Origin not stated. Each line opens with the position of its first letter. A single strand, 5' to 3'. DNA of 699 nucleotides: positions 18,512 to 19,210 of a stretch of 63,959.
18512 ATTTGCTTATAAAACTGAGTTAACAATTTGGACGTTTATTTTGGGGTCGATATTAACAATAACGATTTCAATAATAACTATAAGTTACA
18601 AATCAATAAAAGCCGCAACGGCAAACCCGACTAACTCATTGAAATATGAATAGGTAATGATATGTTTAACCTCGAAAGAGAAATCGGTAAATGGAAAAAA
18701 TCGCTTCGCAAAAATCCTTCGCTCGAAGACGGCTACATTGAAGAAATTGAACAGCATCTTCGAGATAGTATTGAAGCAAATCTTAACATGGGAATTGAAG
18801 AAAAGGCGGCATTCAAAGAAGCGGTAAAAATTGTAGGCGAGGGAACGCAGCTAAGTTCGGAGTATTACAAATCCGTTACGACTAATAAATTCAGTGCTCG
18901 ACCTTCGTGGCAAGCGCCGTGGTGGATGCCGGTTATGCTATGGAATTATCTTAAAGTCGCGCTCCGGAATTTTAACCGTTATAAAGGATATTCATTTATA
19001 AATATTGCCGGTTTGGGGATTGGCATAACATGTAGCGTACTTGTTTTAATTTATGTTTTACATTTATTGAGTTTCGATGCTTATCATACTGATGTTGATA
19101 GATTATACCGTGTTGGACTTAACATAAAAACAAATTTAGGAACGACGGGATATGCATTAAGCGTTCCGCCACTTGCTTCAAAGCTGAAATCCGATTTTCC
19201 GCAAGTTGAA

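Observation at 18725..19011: Head cassette shared almost identically by units 4 and 5 (and more loosely unit 6) on otherwise divergent genes: gene conversion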

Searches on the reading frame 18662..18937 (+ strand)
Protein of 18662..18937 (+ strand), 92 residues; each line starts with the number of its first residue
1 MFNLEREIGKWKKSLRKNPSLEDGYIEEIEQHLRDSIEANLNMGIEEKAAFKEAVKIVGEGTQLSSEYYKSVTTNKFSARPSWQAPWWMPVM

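Call 66: find_homologous_proteins(query=A4, max_evalue=0.001)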
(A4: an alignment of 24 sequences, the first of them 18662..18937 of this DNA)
Query A4 (24 sequences) (92 aa, profile of the alignment): 204 proteins with E <= 0.001 among 998 candidates; the best 120 are listed.
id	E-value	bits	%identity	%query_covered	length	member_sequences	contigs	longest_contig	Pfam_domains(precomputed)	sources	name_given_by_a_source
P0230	3.5e-34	135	50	98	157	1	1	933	-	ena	-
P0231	1.5e-33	133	58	100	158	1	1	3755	-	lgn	-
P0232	7.7e-33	131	50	98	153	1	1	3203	-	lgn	-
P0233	1.0e-32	130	47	100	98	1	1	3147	-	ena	-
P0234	3.1e-32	129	51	100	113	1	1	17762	-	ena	-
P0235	7.6e-32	127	58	88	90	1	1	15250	-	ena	-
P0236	7.7e-32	127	51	93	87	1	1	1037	-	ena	-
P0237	1.1e-30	124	45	100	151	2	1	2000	-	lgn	-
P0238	3.0e-30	122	49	100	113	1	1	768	-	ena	-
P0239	1.3e-29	120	41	99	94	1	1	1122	-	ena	-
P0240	3.6e-29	119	55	82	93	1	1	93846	-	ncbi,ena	-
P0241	1.2e-28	117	47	98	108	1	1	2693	-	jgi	jgi:hypothetical protein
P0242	2.6e-28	116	49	91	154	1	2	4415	-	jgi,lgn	jgi:putative ABC transport system permease protein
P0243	1.1e-27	114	43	100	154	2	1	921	-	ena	-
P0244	3.4e-27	112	42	96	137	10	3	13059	-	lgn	-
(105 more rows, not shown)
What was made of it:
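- Stand-alone head proteins exist (call 66).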

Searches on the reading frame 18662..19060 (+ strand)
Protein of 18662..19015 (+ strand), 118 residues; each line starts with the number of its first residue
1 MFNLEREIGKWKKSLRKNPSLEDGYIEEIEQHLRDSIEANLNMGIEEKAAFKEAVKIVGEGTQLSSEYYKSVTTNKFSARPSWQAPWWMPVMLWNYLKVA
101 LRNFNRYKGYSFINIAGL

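Call 26: search_protein_families(library=pfam, proteins=[window:18662-19015:+], max_evalue=10)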
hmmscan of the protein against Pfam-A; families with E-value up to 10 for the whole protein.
seq(118 aa): 0 families

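Call 27: search_protein_families(library=ncbifam, proteins=[window:18662-19015:+], max_evalue=1)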
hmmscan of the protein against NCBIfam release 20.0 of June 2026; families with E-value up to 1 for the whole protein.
seq(118 aa): 1 family
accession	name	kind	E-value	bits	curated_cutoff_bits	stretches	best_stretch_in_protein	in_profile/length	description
NF038403.1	perm_prefix_1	domain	1.4e-07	31.3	30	1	13-68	3-58/59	permease prefix domain 1-containing protein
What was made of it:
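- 18662..21322 (+): Unit 4 gene: an 886-aa duplicated FtsX/MacB_PCD permease with an N-terminal permease prefix domain 1. NF038403 scores 31.3 bits on the head alone (call 27).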

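Call 48: predict_structure(alignment_id=A3)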
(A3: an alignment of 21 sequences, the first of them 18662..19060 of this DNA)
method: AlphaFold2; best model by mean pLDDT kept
length: 133 residues; sequences in the alignment: 21
mean_pLDDT: 78.4   pTM: 0.42
mean pLDDT of the five models: 78.4, 76.5, 75.2, 72.7, 72.5
residues with pLDDT >= 90: 23; 70-90: 80; 50-70: 28; < 50: 2
segments of 3 or more residues with pLDDT < 50: none
pLDDT, mean of each block of 10 residues (from residue 1): 81 75 75 84 85 77 55 54 76 91 83 88 94 89
secondary structure, 60 per line:
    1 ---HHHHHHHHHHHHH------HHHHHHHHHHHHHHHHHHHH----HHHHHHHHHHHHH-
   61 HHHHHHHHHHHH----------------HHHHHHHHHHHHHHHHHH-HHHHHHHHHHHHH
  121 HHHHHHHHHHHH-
elements in order: H4-16 H23-42 H47-59 H61-72 H89-106 H108-132
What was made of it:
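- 18725..19011 (+): Unit 4 copy of the shared head tract (codons 22-117 of U4). It encodes helices 2-4 of the cytoplasmic head, a linker, the juxtamembrane helix and the first residues of TM1. Helix positions come from the AF2 model (call 48).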

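Call 50: search_solved_structures(query=A3, max_evalue=10)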
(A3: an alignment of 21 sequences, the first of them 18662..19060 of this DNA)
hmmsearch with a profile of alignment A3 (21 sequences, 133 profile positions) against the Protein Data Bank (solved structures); distinct sequences matched with E-value up to 10: 14.
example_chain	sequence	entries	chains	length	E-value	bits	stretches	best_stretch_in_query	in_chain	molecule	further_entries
8esq_z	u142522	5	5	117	0.045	17.1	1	6-75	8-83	UPF0642 protein C32H8.05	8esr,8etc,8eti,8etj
8sde_A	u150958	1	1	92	0.4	14.1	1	2-56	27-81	Tripartite motif-containing protein 29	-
9uzo_I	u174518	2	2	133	1.7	12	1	97-129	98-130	Protein OPG104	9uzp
5vlr_B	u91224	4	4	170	1.7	12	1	38-101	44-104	Phosphatidylinositol 3-kinase regulatory subunit alpha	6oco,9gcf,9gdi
5ubt_B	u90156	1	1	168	1.8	12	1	38-101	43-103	Phosphatidylinositol 3-kinase regulatory subunit alpha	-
5dxh_B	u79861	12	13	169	1.8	12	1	38-101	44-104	Phosphatidylinositol 3-kinase regulatory subunit alpha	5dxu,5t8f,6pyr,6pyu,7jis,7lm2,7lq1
6ocu_B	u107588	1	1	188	1.9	11.9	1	38-101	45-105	Phosphatidylinositol 3-kinase regulatory subunit alpha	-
6g6w_B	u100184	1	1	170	2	11.8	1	38-101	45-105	Phosphatidylinositol 3-kinase regulatory subunit alpha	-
7e8l_A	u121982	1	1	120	2.1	11.7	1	27-71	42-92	Putative chemosensory protein CSP8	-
9l3r_B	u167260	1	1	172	2.3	11.6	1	38-101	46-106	Phosphatidylinositol 3-kinase regulatory subunit alpha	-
2v1y_B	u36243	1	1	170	2.6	11.5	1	38-101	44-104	PHOSPHATIDYLINOSITOL 3-KINASE REGULATORY SUBUNIT ALPHA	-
7tz7_B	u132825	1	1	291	3.3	11.1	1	38-101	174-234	Isoform 3 of Phosphatidylinositol 3-kinase regulatory subunit alpha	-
4zop_B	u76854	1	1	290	3.4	11.1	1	38-101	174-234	Phosphatidylinositol 3-kinase regulatory subunit alpha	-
4uy3_A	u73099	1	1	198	9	9.7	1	17-105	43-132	SEPTATION RING FORMATION REGULATOR EZRA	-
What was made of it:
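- On HAAS domain (PF22564) of the HAAS-PadR dyad: The PDB profile search found no DUF1048 structure (call 50).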

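Call 51: search_protein_families(library=pfam, alignment_id=A2, max_evalue=10)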
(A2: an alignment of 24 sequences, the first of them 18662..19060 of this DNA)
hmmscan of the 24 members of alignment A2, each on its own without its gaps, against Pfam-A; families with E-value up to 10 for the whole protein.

A. member 1, window:18662-19060:+ (133 aa): 1 family
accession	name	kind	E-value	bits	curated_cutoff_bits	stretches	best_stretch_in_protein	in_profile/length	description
PF12787.12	EcsC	-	0.11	12.5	30.4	1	6-121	5-108/240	EcsC protein family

B. families by the number of members that match (of 24 scanned): 24 families
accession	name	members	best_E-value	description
PF12704.14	MacB_PCD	13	0.021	MacB-like periplasmic core domain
PF04782.17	DUF632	9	0.0095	Protein of unknown function (DUF632)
PF12787.12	EcsC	3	0.0059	EcsC protein family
PF05625.17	PAXNEB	2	0.017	PAXNEB protein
PF22564.2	HAAS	2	0.061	HAAS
PF11688.13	DUF3285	2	0.2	Protein of unknown function (DUF3285)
PF10277.15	Frag1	1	0.0024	Frag1/DRAM/Sfk1 family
PF25200.1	DUF7833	1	0.013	Family of unknown function (DUF7833)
PF18175.6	HU-CCDC81_bac_2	1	0.033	CCDC81-like prokaryotic HU domain 2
PF05504.16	Spore_GerAC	1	0.059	Spore germination B3/ GerAC like, C-terminal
PF14643.11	DUF4455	1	0.06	Domain of unknown function (DUF4455)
PF25186.1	Tad4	1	0.091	Type I Thoeris inhibitor Tad4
PF02265.22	S1-P1_nuclease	1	0.1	S1/P1 Nuclease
PF08231.17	SYF2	1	0.12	SYF2 splicing factor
PF25714.1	Phage_HCP1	1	0.13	Head completion protein 1, phage connector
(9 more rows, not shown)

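Call 52: fold_search(model_id=the predicted structure, library=pdb)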
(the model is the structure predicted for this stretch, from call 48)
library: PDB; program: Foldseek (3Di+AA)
matches with E <= 10: 99; with E <= 0.001: 0
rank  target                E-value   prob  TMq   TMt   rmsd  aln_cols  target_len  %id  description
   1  6z1p_Bu               1.1e+00  0.12  0.23  0.08  11.6       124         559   15  Structure of the mitochondrial ribosome from Tetrahymena thermophila (released 2020-06-24)
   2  8hdv_B                1.7e+00  0.18  0.36  0.35  17.5       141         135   13  De novo design cavitated protein without predefined topology (released 2023-01-18)
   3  5xnb_P                2.4e+00  0.21  0.25  0.33   9.5        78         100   12  Crystal structure of the IcmS-IcmW-DotL complex of the Legionella type IVb secretion system (released 2017-09-27)
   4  7d7c_F                2.9e+00  0.08  0.22  0.21   9.3        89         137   12  CryoEM structure of gp55-dependent RNA polymerase-promoter open complex (released 2021-01-20)
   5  5y0n_A                3.5e+00  0.41  0.25  0.09   2.2        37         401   27  Crystal structure of Bacillus subtilis TmcAL bound with ATP (SeMet derivative) (released 2018-07-18)
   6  1aip_C                3.5e+00  0.38  0.24  0.17   3.6        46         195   28  EF-TU EF-TS COMPLEX FROM THERMUS THERMOPHILUS (released 1997-10-22)
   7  8buv_B                3.7e+00  0.13  0.25  0.23   7.6        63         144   21  HIV-1 Integrase Catalytic Core Domain and C-Terminal Domain in Complex with Allosteric Integrase Inhibitor LEDGIN 3 (released 2023-12-13)
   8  4cjl                  3.7e+00  0.13  0.26  0.24   8.0        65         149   23  Interrogating HIV integrase for compounds that bind- a SAMPL challenge (released 2014-01-08)
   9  5y0o_A                4.3e+00  0.35  0.25  0.08   2.3        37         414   27  Crystal structure of apo BsTmcAL (released 2018-07-18)
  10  8fnp_A                4.3e+00  0.11  0.24  0.13  11.3        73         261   22  Structure of E138K/G140S/Q148H HIV-1 intasome with Dolutegravir bound (released 2023-08-09)
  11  6yai_B                4.3e+00  0.02  0.15  0.07  18.9       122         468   16  Clathrin with bound beta2 appendage of AP2 (released 2020-07-29)
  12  2x4h_B                4.5e+00  0.23  0.26  0.26   6.0        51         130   14  Crystal Structure of the hypothetical protein SSo2273 from Sulfolobus solfataricus (released 2010-07-21)
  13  3zt4_A                4.5e+00  0.13  0.24  0.22   7.8        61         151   21  Small molecule inhibitors of the LEDGF site of HIV type 1 integrase identified by fragment screening and structure bas (released 2012-07-18)
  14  8cbv_D                4.5e+00  0.11  0.24  0.23   7.7        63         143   22  HIV-1 Integrase Catalytic Core Domain and C-Terminal Domain in Complex with Allosteric Integrase Inhibitor MUT916 (released 2023-06-07)
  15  9fia_B3               4.5e+00  0.05  0.27  0.18  15.8       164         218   12  SSU(body) structure derived from the SSU sample of the mitoribosome from T. gondii. (released 2024-12-11)
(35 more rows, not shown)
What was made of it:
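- On HAAS domain (PF22564) of the HAAS-PadR dyad: Foldseek against the PDB was uninformative (call 52).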
